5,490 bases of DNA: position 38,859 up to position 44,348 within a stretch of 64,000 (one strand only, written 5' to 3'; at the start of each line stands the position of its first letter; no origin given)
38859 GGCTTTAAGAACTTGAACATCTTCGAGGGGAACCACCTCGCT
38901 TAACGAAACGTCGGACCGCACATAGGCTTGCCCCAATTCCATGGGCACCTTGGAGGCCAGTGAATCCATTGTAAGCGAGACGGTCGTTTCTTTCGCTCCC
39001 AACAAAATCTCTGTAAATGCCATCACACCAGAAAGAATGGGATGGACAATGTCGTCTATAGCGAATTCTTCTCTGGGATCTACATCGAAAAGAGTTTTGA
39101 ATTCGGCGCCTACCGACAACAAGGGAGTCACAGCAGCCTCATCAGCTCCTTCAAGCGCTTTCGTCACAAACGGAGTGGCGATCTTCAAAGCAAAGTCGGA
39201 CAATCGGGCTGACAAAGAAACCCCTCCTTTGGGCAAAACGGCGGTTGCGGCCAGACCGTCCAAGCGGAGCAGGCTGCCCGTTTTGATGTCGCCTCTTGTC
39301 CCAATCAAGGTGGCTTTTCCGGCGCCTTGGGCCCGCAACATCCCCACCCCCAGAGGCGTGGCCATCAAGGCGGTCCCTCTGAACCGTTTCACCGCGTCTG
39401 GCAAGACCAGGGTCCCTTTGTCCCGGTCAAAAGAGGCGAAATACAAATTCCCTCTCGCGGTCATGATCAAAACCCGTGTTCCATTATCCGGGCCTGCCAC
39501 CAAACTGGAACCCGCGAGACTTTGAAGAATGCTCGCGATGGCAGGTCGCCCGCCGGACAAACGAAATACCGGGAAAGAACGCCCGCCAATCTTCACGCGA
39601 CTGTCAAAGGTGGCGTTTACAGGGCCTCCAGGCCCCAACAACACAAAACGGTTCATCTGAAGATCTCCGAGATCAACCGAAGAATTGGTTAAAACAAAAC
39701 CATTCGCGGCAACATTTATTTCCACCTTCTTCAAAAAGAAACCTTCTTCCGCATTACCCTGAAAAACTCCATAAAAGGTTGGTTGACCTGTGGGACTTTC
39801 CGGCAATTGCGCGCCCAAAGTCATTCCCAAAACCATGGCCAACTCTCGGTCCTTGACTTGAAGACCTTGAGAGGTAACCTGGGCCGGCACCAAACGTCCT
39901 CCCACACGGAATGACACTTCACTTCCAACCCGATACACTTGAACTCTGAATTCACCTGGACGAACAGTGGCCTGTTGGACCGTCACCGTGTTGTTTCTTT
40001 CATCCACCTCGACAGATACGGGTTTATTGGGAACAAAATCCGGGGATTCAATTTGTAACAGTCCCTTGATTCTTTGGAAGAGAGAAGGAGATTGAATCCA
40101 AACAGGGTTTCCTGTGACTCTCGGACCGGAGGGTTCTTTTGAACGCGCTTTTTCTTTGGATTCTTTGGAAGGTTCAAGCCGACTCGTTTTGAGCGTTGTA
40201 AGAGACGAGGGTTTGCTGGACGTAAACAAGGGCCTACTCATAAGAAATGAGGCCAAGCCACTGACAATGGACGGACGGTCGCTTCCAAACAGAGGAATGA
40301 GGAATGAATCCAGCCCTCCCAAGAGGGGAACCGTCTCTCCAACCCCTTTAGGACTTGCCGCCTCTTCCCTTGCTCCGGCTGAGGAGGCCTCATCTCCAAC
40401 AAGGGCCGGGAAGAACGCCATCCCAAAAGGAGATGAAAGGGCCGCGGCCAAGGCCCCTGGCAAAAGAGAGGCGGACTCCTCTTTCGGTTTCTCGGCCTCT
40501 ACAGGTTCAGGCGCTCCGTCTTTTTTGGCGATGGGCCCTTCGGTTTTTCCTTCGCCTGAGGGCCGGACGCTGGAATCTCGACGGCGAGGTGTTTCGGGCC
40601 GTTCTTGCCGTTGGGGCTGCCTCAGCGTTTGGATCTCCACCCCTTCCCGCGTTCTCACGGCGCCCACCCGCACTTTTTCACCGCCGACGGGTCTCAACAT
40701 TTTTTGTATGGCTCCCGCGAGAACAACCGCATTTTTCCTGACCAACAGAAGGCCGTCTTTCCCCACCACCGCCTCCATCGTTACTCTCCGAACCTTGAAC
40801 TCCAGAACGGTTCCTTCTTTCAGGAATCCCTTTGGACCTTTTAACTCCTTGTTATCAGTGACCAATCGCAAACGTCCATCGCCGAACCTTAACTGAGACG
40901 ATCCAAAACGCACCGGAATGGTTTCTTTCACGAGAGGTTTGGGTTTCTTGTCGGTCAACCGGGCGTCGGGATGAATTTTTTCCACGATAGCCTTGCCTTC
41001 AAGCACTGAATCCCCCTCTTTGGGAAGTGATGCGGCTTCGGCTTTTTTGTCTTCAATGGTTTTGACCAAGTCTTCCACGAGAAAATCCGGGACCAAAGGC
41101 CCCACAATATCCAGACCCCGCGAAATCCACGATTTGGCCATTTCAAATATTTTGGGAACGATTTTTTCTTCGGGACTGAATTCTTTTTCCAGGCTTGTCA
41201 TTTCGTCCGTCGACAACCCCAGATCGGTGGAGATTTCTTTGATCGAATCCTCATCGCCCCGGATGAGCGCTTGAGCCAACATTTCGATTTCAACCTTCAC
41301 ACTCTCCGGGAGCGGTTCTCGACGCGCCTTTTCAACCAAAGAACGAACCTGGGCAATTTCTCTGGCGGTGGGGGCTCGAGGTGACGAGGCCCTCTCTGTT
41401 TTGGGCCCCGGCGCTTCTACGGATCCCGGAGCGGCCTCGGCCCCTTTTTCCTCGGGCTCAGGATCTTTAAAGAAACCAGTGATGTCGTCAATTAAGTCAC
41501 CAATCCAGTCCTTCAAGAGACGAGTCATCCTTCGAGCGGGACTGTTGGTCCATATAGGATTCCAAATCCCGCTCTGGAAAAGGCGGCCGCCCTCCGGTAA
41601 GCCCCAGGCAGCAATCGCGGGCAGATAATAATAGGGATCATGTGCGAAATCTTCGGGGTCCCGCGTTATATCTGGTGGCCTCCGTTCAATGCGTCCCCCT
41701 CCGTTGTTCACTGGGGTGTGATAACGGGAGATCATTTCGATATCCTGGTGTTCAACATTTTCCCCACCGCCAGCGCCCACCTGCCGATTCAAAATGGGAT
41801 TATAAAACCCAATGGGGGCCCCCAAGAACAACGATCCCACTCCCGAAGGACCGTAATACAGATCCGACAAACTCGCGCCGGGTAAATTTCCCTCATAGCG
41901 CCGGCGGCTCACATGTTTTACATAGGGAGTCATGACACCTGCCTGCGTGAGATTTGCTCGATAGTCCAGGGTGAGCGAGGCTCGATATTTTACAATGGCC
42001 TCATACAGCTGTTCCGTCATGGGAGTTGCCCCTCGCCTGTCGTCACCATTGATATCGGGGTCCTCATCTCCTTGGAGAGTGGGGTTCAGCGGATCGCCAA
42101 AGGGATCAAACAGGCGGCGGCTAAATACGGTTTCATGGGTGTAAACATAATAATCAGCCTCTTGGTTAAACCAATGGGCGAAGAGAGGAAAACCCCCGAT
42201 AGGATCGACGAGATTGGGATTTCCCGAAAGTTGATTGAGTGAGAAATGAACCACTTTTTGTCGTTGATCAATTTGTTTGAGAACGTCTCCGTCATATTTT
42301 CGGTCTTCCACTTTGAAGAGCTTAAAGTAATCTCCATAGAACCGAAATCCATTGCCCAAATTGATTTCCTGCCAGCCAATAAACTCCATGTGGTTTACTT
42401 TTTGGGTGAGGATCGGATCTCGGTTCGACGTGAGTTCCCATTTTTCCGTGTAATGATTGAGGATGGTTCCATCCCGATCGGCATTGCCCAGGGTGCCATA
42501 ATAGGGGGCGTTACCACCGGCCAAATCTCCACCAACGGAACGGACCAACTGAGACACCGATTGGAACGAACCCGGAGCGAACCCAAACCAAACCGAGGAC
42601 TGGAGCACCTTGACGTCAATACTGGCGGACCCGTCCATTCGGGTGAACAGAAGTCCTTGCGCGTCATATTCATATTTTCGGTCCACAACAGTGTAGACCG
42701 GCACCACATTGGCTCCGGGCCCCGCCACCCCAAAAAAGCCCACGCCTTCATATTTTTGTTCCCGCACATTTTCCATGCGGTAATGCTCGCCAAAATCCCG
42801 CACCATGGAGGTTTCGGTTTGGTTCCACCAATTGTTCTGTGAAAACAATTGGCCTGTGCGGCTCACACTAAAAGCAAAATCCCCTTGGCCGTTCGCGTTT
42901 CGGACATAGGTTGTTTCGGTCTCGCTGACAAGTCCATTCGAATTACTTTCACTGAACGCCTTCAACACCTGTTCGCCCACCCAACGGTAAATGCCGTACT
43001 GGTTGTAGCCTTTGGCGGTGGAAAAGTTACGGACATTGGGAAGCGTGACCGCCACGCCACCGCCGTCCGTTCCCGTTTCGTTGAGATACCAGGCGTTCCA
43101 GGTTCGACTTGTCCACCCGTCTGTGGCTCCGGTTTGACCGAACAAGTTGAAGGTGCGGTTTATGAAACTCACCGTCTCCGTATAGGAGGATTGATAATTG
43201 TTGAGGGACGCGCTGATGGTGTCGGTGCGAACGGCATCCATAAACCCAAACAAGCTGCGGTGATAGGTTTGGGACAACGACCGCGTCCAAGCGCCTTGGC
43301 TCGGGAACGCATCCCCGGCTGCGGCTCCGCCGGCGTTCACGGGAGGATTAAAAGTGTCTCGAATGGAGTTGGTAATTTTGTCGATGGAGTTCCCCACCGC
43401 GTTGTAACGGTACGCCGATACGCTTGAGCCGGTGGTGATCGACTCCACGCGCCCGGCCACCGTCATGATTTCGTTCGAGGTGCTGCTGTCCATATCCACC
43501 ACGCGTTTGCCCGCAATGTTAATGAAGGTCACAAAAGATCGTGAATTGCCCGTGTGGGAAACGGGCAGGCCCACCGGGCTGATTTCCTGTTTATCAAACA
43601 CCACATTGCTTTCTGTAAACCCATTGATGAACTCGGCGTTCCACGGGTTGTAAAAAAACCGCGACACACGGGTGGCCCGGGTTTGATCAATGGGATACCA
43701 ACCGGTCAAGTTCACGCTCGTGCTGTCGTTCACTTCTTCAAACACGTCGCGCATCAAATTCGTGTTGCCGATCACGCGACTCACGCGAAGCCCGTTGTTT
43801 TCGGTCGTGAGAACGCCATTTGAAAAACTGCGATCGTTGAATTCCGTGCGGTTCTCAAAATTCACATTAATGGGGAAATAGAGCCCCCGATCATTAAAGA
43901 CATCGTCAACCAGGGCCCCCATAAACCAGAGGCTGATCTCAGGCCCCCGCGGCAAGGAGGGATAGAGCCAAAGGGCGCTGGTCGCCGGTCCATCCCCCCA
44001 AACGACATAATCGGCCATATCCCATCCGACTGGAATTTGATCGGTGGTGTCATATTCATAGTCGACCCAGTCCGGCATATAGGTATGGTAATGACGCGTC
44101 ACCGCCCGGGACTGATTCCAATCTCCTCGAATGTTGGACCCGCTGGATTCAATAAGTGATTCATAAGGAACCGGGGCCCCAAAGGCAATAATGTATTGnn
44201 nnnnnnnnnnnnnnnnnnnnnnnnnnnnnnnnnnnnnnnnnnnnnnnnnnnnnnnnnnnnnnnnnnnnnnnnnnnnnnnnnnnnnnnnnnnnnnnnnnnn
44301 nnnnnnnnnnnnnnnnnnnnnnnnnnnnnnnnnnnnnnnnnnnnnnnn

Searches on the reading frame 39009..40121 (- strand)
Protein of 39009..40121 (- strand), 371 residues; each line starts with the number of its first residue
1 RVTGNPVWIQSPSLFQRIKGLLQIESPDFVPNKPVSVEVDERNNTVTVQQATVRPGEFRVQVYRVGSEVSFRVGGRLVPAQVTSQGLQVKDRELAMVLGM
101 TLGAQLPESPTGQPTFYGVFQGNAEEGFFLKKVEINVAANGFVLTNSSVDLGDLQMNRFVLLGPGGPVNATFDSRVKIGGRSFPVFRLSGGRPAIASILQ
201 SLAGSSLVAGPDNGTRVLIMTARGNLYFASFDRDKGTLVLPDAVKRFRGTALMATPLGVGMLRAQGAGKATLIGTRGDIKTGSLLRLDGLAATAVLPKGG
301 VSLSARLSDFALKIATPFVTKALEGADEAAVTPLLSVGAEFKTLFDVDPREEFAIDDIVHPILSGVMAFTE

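Call 23: search_protein_families(library=pfam, proteins=[window:39009-40121:-], max_evalue=1)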
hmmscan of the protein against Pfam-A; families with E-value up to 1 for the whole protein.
window:39009-40121:- (371 aa): 2 families
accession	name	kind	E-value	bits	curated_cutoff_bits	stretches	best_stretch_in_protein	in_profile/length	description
PF03958.22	Secretin_N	-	0.01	16.5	28.2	0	30-49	28-47/69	Bacterial type II/III secretion system short domain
PF14352.11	DUF4402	-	0.26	12.4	25.2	0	41-79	72-110/129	Domain of unknown function (DUF4402)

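Call 40: search_protein_families(library=padloc, proteins=[window:39009-40121:-], max_evalue=1)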
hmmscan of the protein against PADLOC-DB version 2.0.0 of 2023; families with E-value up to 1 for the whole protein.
window:39009-40121:- (371 aa): 0 families

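Call 41: search_protein_families(library=phrogs, proteins=[window:39009-40121:-], max_evalue=1)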
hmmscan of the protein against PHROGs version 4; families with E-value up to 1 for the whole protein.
window:39009-40121:- (371 aa): 0 families

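Call 43: search_protein_families(library=ncbifam, proteins=[window:39009-40121:-], max_evalue=10)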
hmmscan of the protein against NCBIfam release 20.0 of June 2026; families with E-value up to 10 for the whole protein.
window:39009-40121:- (371 aa): 0 families

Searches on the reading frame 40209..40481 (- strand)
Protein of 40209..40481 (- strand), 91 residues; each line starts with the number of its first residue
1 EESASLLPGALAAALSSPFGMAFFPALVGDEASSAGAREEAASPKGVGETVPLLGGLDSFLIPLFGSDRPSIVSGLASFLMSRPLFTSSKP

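Call 23: search_protein_families(library=pfam, proteins=[window:40209-40481:-], max_evalue=1)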
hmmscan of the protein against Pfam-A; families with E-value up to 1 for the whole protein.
window:40209-40481:- (91 aa): 1 family
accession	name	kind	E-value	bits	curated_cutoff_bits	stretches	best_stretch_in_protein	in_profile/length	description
PF13740.12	ACT_6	-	0.26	11.7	23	1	60-80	3-23/76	ACT domain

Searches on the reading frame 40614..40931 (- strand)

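Call 23: search_protein_families(library=pfam, proteins=[window:40614-40931:-], max_evalue=1)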
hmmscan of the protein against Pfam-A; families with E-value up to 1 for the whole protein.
window:40614-40931:- (106 aa): 1 family
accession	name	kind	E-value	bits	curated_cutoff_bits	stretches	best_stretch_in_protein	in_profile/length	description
PF22886.1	DUF7021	-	0.00064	20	27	1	11-57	50-97/123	Domain of unknown function (DUF7021)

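Call 40: search_protein_families(library=padloc, proteins=[window:40614-40931:-], max_evalue=1)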
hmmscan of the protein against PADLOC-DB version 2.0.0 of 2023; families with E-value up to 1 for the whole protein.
window:40614-40931:- (106 aa): 0 families

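Call 41: search_protein_families(library=phrogs, proteins=[window:40614-40931:-], max_evalue=1)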
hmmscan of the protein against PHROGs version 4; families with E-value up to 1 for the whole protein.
window:40614-40931:- (106 aa): 0 families

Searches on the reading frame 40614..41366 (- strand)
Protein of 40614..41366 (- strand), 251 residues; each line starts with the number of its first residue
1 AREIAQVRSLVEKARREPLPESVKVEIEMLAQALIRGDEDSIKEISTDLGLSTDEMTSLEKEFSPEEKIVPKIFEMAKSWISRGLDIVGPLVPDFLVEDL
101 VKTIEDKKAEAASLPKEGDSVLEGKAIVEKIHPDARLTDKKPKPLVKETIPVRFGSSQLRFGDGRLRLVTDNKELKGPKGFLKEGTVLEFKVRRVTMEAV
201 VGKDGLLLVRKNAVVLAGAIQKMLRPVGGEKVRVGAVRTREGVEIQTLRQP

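Call 43: search_protein_families(library=ncbifam, proteins=[window:40614-41366:-], max_evalue=10)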
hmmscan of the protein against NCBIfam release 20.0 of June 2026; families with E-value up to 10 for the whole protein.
window:40614-41366:- (251 aa): 1 family
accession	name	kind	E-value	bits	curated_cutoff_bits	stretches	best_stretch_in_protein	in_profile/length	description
NF003231.0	PRK04195.2-1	equivalog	0.14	10.9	442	1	25-84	373-430/517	replication factor C large subunit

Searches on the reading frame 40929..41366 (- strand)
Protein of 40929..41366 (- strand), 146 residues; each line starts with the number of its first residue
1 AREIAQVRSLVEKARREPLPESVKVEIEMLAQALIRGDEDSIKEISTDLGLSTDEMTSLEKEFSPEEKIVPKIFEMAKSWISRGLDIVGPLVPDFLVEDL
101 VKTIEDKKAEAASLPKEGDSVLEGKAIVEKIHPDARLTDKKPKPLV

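Call 23: search_protein_families(library=pfam, proteins=[window:40929-41366:-], max_evalue=1)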
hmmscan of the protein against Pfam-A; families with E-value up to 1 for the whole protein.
window:40929-41366:- (146 aa): 3 families
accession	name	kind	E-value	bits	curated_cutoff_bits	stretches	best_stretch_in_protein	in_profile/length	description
PF17448.7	YqaH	-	0.024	15.4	31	1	11-88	11-82/88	Uncharacterized YqaH-like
PF18072.6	FGAR-AT_linker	-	0.048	14.6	26.6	0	46-63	7-24/50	Formylglycinamide ribonucleotide amidotransferase linker domain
PF02607.22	B12-binding_2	-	0.17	12.6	23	1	27-46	2-21/74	B12 binding domain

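Call 40: search_protein_families(library=padloc, proteins=[window:40929-41366:-], max_evalue=1)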
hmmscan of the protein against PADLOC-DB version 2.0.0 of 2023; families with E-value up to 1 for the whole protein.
window:40929-41366:- (146 aa): 0 families

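Call 41: search_protein_families(library=phrogs, proteins=[window:40929-41366:-], max_evalue=1)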
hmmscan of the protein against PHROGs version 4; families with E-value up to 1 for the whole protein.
window:40929-41366:- (146 aa): 0 families

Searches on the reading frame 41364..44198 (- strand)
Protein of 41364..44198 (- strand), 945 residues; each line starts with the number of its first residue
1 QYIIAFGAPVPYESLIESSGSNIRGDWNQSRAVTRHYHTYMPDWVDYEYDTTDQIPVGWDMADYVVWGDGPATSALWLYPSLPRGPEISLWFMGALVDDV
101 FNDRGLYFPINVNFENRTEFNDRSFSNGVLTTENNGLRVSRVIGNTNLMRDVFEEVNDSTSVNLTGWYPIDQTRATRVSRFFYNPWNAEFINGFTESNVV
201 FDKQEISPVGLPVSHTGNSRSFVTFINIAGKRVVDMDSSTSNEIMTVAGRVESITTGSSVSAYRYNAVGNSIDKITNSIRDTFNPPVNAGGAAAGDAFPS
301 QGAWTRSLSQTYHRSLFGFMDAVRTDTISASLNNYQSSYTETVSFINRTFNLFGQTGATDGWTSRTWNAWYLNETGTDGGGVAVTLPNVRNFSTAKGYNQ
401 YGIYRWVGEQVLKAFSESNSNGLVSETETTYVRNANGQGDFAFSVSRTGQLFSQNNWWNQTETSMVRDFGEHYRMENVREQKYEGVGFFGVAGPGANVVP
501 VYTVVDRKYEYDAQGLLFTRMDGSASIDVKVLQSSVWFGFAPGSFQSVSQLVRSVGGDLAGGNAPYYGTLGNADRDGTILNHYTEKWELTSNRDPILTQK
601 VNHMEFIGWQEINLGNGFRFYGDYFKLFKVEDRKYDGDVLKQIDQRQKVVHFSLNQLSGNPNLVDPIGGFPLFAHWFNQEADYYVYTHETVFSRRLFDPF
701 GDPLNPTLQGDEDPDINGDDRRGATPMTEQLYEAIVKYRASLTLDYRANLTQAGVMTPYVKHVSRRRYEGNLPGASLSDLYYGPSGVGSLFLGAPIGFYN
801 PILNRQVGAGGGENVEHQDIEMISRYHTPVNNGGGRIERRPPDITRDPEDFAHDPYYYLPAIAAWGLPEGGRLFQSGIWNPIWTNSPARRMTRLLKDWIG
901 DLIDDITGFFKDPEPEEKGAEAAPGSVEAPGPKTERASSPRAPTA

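Call 58: predict_structure(protein=window:41364-44198:-)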
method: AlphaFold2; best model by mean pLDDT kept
length: 945 residues; sequences in the alignment: 1
mean_pLDDT: 30.5   pTM: 0.23
mean pLDDT of the five models: 30.5, 24.5, 22.5, 22.0, 21.8
residues with pLDDT >= 90: 0; 70-90: 0; 50-70: 0; < 50: 945
segments of 3 or more residues with pLDDT < 50: 1-945
pLDDT, mean of each block of 10 residues (from residue 1): 25 26 24 24 30 26 24 25 25 24 26 27 31 33 30 33 26 27 26 27 23 24 23 25 28 28 30 35 32 31 31 34 32 32 35 33 31 30 32 32 43 43 38 34 37 36 40 41 42 34 39 32 30 29 30 30 27 23 25 29 38 35 39 36 32 30 30 31 26 24 27 30 32 29 27 24 23 26 26 25 24 26 26 28 32 33 34 38 35 40 43 37 32 31 28
secondary structure, 60 per line:
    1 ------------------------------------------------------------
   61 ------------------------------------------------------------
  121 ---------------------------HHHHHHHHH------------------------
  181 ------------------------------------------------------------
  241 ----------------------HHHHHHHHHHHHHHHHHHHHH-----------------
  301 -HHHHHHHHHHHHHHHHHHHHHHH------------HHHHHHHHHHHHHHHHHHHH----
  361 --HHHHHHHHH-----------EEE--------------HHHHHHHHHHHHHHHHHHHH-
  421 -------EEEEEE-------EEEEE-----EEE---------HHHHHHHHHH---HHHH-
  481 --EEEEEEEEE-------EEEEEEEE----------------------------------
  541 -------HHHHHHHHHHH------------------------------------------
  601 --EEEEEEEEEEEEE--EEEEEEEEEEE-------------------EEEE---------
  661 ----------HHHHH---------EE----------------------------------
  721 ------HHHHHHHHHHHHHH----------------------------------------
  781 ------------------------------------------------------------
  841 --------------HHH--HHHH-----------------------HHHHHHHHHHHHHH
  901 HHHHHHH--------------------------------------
elements in order (helices of 4 or more, strands of 3 or more residues): H148-156 H263-283 H302-324 H337-356 H363-371 E383-385 H400-419 E428-433 E441-445 E451-453 H463-472 H476-479 E483-491 E499-506 H548-558 E603-615 E618-628 E648-651 H671-675 H727-740 H860-863 H887-907

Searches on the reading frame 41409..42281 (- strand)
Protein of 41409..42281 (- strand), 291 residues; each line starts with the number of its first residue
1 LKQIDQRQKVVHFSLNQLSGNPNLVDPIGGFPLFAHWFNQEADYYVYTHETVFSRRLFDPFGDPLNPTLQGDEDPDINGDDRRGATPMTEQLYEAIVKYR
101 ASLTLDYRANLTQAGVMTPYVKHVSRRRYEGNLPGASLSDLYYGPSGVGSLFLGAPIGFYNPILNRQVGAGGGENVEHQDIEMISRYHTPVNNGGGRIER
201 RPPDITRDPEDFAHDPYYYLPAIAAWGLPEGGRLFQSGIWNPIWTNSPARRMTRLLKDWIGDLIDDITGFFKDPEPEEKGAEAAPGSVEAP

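Call 23: search_protein_families(library=pfam, proteins=[window:41409-42281:-], max_evalue=1)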
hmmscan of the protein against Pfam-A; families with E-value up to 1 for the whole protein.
window:41409-42281:- (291 aa): 0 families

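Call 40: search_protein_families(library=padloc, proteins=[window:41409-42281:-], max_evalue=1)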
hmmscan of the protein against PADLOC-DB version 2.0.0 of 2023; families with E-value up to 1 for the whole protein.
window:41409-42281:- (291 aa): 0 families

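Call 41: search_protein_families(library=phrogs, proteins=[window:41409-42281:-], max_evalue=1)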
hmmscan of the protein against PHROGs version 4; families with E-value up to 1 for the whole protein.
window:41409-42281:- (291 aa): 0 families

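Call 43: search_protein_families(library=ncbifam, proteins=[window:41409-42281:-], max_evalue=10)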
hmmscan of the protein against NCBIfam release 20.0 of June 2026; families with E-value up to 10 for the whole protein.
window:41409-42281:- (291 aa): 0 families
